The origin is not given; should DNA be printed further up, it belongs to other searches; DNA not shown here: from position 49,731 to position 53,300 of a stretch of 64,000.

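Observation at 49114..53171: Single-polypeptide biotin carboxylase / BCCP / carboxyltransferase enzyme with NUDIX and zf-CHCC neighbours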

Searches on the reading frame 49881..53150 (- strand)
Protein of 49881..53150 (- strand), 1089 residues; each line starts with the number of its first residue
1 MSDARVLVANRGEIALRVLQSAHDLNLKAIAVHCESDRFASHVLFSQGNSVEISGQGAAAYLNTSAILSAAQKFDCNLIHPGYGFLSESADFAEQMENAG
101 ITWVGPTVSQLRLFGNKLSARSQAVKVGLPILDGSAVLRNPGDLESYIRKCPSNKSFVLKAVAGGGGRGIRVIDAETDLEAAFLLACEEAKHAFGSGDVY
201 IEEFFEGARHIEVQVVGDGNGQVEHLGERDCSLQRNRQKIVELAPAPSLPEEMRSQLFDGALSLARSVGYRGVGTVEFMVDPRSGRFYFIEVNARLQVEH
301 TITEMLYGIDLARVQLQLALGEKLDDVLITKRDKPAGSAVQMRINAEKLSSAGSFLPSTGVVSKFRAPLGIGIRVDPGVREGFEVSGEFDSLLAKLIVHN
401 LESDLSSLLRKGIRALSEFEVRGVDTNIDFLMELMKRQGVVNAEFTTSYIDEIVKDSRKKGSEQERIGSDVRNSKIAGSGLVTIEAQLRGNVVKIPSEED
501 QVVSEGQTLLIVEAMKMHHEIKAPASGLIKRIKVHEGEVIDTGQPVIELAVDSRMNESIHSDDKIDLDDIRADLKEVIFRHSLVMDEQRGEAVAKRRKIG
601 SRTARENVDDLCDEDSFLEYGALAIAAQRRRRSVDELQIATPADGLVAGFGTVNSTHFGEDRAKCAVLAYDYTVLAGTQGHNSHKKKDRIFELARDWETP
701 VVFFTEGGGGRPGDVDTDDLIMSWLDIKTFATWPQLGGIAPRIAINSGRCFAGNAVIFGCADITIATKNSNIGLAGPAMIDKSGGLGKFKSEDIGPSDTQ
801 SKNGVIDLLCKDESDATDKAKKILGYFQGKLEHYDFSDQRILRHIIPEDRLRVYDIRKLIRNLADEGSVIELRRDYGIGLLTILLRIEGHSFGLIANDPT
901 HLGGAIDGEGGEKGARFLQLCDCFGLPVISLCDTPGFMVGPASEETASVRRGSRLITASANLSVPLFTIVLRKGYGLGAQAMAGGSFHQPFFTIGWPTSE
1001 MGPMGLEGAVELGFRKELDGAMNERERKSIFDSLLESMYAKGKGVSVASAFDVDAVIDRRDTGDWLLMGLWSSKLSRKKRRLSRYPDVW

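Call 6: search_protein_families(library=pfam, proteins=[window:49881-53150:-])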
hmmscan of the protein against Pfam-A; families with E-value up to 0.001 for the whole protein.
window:49881-53150:- (1089 aa): 11 families
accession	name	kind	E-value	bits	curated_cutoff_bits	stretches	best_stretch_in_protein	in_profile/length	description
PF01039.27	Carboxyl_trans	-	3.8e-68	230.7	22.3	1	597-1063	3-468/493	Carboxyl transferase domain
PF02786.22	CPSase_L_D2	-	3.7e-55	187.1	19.8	1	157-326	41-210/211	Carbamoyl-phosphate synthase L chain, ATP binding domain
PF00289.28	Biotin_carb_N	-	1.5e-32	112.8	25.5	1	4-110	3-109/110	Biotin carboxylase, N-terminal domain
PF02785.25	Biotin_carb_C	-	1.5e-27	96.2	32.4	1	341-452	1-108/108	Biotin carboxylase C-terminal domain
PF00364.28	Biotin_lipoyl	-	1.8e-14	53.8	22.1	1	492-549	16-73/73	Biotin-requiring enzyme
PF03255.19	ACCA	-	3.6e-08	33.4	23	1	906-984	128-206/310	Acetyl co-enzyme A carboxylase carboxyltransferase-like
PF07478.18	Dala_Dala_lig_C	-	3.8e-06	27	24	1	158-294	40-174/204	D-ala D-ala ligase C-terminus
PF13437.12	HlyD_3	-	3.4e-05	25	22.2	0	521-554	2-35/106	HlyD family secretion protein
PF13533.13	Biotin_lipoyl_2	-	3.7e-05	23.9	29.8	0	521-545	3-27/32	Biotin-lipoyl like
PF02655.19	ATP-grasp_3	-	4.2e-05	24.1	23.2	1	151-297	28-158/160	ATP-grasp domain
PF16576.10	HlyD_D23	-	0.0009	19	30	0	517-551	107-141/214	Barrel-sandwich domain of CusB or HlyD membrane-fusion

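Call 7: search_protein_families(library=ncbifam, proteins=[window:49881-53150:-])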
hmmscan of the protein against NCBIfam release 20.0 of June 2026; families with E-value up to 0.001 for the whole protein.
window:49881-53150:- (1089 aa): 41 families (the best 25 are shown)
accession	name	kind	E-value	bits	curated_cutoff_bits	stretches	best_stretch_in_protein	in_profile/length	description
NF009554.0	PRK12999.1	equivalog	1.9e-161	539.3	965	2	4-453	6-455/1147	pyruvate carboxylase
TIGR02712.1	urea_carbox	equivalog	5.2e-142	474.9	1303.85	2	5-456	3-445/1201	urea carboxylase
TIGR01235.1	pyruv_carbox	equivalog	8.4e-142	473.9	1114.45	2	5-453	1-451/1143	pyruvate carboxylase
NF006367.0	PRK08591.1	subfamily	3.4e-138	461.1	597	1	5-456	4-447/451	acetyl-CoA carboxylase biotin carboxylase subunit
NF009471.0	PRK12833.1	equivalog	1.4e-128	429.4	686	1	5-461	7-455/467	acetyl-CoA carboxylase biotin carboxylase subunit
TIGR00514.1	accC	equivalog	1.8e-128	429.2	626.5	1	5-454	4-445/449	acetyl-CoA carboxylase biotin carboxylase subunit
NF005525.0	PRK07178.1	equivalog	7.1e-119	397.5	768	1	5-452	4-441/471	acetyl-CoA carboxylase biotin carboxylase subunit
NF006406.0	PRK08654.1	equivalog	1.9e-118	396.2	739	1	5-458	4-450/499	acetyl-CoA carboxylase biotin carboxylase subunit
NF004085.0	PRK05586.1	equivalog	1.2e-116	390.2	723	1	5-455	4-446/448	acetyl-CoA carboxylase biotin carboxylase subunit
NF006287.0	PRK08463.1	equivalog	3.5e-112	375.6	775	1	5-463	4-454/479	acetyl-CoA carboxylase subunit A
NF006286.0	PRK08462.1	equivalog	7.7e-112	374.4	740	1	5-452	6-443/445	acetyl-CoA carboxylase biotin carboxylase subunit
TIGR01117.1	mmdA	subfamily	3e-63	214.4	998.8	1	590-1072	19-494/512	methylmalonyl-CoA decarboxylase subunit alpha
NF004173.0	PRK05641.1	equivalog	1.2e-17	64.9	199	1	478-549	83-152/153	putative acetyl-CoA carboxylase biotin carboxyl carrier protein subunit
NF006761.0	PRK09282.1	domain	4.3e-15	55.2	402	1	455-549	495-589/591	pyruvate carboxylase subunit B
NF010643.0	PRK14040.1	subfamily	6.1e-15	54.7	892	1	475-550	520-595/595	oxaloacetate decarboxylase subunit alpha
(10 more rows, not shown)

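Call 8: search_solved_structures(query=window:49881-53150:-, max_evalue=1e-20, show_alignments=1)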
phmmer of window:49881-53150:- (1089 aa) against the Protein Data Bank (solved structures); distinct sequences matched with E-value up to 1e-20: 115 (the best 60 are shown).
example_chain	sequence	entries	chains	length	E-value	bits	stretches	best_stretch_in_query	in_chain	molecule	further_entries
4rcn_A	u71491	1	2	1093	5.3e-287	958.3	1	4-1067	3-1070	long-chain acyl-CoA carboxylase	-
5fif_A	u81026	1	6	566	1.7e-168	566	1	549-1081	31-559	Carboxylase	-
5h80_A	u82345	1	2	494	3e-113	383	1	4-456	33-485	Carboxylase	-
4hnv_A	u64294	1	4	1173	2.2e-109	370.2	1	5-453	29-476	Pyruvate carboxylase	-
3hbl_A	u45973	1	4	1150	2.7e-109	369.9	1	5-453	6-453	Pyruvate carboxylase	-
3ho8_A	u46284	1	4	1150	2.7e-109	369.9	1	5-453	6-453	Pyruvate carboxylase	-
3hb9_A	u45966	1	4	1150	2.7e-109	369.9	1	5-453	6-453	Pyruvate carboxylase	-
3bg5_A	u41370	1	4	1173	2.9e-109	369.8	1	5-453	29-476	Pyruvate carboxylase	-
4hnt_A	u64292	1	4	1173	4.1e-109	369.3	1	5-453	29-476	Pyruvate carboxylase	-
8gk8_C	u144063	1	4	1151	4.8e-109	369.1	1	5-453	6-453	Pyruvate carboxylase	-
4hnu_A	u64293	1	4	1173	1e-108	368.1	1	5-453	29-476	Pyruvate carboxylase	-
2vpq_A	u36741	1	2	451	1.6e-106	360.7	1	5-452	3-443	ACETYL-COA CARBOXYLASE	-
3u9s_A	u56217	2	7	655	1.6e-105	357.5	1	4-451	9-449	Methylcrotonyl-CoA carboxylase, alpha-subunit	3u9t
4qsk_A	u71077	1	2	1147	9.2e-105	354.9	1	5-452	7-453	Pyruvate carboxylase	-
4qsh_A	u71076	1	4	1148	9.3e-105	354.9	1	5-452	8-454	Pyruvate carboxylase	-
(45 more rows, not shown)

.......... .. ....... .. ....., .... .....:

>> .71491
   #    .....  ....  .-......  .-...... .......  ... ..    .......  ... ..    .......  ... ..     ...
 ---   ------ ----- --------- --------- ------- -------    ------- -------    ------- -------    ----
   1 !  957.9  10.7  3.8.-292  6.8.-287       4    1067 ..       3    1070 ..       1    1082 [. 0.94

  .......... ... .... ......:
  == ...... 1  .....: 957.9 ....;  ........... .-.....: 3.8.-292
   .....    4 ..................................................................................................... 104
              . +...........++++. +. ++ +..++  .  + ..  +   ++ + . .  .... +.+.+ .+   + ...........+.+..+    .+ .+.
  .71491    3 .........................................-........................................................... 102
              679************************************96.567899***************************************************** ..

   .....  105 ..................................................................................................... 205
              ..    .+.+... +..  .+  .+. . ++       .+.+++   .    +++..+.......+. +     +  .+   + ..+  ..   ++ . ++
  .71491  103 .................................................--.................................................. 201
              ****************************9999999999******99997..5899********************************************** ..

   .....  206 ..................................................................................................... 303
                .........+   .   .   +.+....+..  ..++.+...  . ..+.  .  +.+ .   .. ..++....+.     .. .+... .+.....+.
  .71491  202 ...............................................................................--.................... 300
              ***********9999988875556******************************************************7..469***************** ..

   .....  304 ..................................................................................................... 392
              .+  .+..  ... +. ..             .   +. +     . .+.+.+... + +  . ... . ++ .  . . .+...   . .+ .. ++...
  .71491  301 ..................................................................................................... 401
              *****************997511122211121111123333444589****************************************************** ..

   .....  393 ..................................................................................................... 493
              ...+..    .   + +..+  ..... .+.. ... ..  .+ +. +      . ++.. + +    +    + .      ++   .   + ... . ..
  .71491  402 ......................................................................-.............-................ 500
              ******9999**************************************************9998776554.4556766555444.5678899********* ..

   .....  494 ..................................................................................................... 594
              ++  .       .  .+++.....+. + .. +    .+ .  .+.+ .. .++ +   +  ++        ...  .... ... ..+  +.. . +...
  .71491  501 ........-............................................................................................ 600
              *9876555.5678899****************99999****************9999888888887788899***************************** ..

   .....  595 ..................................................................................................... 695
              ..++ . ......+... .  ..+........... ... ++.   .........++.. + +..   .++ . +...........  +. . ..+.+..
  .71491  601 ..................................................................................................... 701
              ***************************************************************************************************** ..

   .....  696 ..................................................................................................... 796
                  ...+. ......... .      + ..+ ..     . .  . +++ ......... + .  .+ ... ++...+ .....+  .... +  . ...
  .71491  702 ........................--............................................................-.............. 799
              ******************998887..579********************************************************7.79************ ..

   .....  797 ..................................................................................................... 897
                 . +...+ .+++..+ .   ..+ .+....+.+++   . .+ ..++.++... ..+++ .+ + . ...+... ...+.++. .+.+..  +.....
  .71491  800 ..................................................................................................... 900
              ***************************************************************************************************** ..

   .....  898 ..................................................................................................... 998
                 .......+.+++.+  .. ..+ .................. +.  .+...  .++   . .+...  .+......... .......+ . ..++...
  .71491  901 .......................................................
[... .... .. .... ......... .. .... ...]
